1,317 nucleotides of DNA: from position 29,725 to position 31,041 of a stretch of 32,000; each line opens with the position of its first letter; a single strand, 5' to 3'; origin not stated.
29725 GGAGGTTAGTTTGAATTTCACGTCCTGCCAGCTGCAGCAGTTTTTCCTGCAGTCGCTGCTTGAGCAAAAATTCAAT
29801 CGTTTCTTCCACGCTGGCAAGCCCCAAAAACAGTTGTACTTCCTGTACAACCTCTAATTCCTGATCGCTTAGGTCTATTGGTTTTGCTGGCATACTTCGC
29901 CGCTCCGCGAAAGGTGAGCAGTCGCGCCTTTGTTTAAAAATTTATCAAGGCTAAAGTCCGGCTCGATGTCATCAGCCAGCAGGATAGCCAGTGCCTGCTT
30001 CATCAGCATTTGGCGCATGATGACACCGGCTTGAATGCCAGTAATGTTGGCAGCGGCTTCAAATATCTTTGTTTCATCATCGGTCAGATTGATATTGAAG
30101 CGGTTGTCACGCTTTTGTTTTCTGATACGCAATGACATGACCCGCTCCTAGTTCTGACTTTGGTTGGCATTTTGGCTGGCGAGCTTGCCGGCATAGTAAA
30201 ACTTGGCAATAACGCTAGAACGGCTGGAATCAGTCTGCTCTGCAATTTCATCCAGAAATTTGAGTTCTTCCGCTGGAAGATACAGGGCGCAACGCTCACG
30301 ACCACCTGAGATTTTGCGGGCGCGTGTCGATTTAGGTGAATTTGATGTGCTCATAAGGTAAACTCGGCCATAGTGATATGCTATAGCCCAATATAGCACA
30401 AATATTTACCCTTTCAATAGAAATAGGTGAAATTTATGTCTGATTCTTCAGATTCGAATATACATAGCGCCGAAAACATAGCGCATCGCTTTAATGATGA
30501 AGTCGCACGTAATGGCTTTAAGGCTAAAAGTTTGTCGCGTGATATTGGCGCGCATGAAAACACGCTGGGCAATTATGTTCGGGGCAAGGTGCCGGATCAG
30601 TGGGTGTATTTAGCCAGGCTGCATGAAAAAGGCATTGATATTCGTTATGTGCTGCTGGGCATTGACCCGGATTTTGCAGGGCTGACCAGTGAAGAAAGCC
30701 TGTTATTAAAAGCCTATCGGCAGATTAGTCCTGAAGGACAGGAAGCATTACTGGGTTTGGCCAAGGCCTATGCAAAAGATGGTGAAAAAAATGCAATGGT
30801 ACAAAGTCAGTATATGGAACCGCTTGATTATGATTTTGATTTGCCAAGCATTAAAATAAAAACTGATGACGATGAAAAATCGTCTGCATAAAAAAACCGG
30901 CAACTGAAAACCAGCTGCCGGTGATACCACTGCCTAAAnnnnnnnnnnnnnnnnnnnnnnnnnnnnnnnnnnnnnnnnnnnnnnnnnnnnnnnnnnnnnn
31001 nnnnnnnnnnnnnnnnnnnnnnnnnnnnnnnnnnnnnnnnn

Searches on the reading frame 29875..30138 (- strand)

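Call 7: search_protein_families(library=pfam, proteins=[window:29875-30138:-], max_evalue=0.01)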
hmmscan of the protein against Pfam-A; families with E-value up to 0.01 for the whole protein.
window:29875-30138:- (87 aa): 1 family
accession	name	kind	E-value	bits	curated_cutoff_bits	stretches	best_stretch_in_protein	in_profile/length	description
PF19807.5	DUF6290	-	0.0025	18.4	27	1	15-47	5-37/72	Family of unknown function (DUF6290)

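Call 8: search_protein_families(library=phrogs, proteins=[window:29875-30138:-], max_evalue=0.01)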
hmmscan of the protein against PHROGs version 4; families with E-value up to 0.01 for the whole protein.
window:29875-30138:- (87 aa): 1 family
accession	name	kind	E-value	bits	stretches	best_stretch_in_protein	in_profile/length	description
phrog_4113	-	unknown function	9.8e-17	61.6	1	6-60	5-59/64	-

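Call 41: search_protein_families(library=ncbifam, proteins=[window:29875-30138:-], max_evalue=1)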
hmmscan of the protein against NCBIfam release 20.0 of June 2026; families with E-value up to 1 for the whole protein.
window:29875-30138:- (87 aa): 1 family
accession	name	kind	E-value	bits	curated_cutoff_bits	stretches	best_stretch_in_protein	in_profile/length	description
NF046040.1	RelB_antitoxin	equivalog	0.056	13.8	50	1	15-48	2-35/69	type II toxin-antitoxin system RelB family antitoxin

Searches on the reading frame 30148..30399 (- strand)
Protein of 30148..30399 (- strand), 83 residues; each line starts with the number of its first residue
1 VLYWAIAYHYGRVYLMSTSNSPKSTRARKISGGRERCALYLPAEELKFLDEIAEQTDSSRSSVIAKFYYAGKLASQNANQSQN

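Call 7: search_protein_families(library=pfam, proteins=[window:30148-30399:-], max_evalue=0.01)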
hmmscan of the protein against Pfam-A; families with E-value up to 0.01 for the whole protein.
window:30148-30399:- (83 aa): 1 family
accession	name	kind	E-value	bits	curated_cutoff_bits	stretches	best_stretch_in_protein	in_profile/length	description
PF01402.27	RHH_1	-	0.0094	16.3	20.5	0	39-64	4-29/39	Ribbon-helix-helix protein, copG family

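Call 8: search_protein_families(library=phrogs, proteins=[window:30148-30399:-], max_evalue=0.01)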
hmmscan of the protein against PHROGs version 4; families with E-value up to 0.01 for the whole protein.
window:30148-30399:- (83 aa): 1 family
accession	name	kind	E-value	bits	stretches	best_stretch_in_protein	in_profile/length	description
phrog_3431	-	transcription regulation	3.7e-05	24.4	1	24-80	8-64/67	Arc-like repressor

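Call 41: search_protein_families(library=ncbifam, proteins=[window:30148-30399:-], max_evalue=1)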
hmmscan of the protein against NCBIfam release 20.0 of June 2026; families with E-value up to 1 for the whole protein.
window:30148-30399:- (83 aa): 2 families
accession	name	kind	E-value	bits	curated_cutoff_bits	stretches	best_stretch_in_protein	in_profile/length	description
NF008671.0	PRK11675.1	equivalog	0.054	13.9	62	1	28-68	44-84/95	LexA regulated protein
NF047399.1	BrnA_antitoxin_add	equivalog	0.1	12.8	60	1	26-65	24-63/70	type II toxin-antitoxin system BrnA family antitoxin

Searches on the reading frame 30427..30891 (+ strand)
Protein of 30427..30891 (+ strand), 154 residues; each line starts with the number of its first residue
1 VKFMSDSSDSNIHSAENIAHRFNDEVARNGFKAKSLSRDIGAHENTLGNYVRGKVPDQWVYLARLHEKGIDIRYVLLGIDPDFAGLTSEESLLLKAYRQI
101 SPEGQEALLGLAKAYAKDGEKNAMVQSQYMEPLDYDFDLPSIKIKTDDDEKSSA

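Call 7: search_protein_families(library=pfam, proteins=[window:30427-30891:+], max_evalue=0.01)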
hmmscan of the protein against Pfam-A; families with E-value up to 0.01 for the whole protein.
window:30427-30891:+ (154 aa): 0 families

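Call 8: search_protein_families(library=phrogs, proteins=[window:30427-30891:+], max_evalue=0.01)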
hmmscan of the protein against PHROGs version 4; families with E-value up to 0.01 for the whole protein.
window:30427-30891:+ (154 aa): 2 families
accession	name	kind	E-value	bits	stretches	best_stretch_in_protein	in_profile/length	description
phrog_8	-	transcription regulation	1.6e-05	25.6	1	16-112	160-256/346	transcriptional regulator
phrog_17822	-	unknown function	0.0001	22.6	1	16-84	6-74/267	-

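Call 41: search_protein_families(library=ncbifam, proteins=[window:30427-30891:+], max_evalue=1)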
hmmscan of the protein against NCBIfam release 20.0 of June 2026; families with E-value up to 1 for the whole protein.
window:30427-30891:+ (154 aa): 0 families
